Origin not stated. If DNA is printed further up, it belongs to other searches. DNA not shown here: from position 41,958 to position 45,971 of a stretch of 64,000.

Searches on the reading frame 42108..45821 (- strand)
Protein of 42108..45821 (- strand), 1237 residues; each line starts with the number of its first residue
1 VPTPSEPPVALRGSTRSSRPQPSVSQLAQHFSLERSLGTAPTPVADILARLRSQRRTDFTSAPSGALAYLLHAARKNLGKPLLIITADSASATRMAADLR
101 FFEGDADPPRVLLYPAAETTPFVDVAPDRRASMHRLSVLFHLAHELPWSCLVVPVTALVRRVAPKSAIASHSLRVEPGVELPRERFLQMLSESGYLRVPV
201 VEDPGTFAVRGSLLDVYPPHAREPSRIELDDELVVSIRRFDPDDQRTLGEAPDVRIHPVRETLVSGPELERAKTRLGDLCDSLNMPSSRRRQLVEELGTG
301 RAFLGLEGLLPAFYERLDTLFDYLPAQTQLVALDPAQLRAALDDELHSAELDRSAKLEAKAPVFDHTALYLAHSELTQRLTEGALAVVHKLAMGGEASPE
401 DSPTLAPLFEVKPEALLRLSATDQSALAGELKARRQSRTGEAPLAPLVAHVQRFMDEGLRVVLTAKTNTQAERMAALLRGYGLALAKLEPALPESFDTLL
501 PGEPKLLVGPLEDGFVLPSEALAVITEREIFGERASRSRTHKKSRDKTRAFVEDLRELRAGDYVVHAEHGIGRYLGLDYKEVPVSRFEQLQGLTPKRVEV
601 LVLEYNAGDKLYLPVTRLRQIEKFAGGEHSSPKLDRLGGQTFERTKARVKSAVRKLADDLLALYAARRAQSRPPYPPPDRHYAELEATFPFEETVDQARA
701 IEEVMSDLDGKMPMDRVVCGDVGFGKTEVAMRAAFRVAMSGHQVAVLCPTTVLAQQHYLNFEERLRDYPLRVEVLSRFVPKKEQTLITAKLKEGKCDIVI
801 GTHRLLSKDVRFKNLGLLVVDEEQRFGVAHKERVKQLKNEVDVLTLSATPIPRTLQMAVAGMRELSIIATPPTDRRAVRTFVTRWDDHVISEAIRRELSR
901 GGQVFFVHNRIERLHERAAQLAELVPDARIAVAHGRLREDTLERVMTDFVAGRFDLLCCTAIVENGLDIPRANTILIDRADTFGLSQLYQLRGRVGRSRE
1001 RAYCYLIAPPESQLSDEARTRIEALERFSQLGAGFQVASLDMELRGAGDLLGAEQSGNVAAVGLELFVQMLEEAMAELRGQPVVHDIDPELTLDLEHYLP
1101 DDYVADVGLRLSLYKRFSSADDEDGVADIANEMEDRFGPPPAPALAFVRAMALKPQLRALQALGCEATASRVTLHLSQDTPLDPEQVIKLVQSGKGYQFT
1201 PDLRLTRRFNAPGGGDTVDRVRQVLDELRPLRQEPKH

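Call 71: search_protein_families(library=pfam, proteins=[window:42108-45821:-], max_evalue=0.0001)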
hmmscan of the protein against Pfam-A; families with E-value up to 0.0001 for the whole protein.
window:42108-45821:- (1237 aa): 7 families
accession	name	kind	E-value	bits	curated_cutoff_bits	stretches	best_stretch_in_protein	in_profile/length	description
PF00270.35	DEAD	-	1.8e-25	90.1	26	1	696-856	3-165/167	DEAD/DEAH box helicase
PF03461.20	TRCF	-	2.5e-20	73.1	25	1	1093-1186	1-94/95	TRCF domain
PF00271.37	Helicase_C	-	3.1e-20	72.9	23.5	1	893-998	5-109/110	Helicase conserved C-terminal domain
PF17757.6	UvrB_inter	-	2.3e-19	69.8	22.9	1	173-260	1-89/91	UvrB interaction domain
PF02559.22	CarD_TRCF_RID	-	3.5e-14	53.1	23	1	558-624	1-56/57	CarD-like/TRCF RID domain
PF04851.21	ResIII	-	3.8e-09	37.1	22.5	1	696-850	7-162/164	Type III restriction enzyme, res subunit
PF21132.2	MFD_D3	-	6e-08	33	21.8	1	460-529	8-72/73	MFD, D3 domain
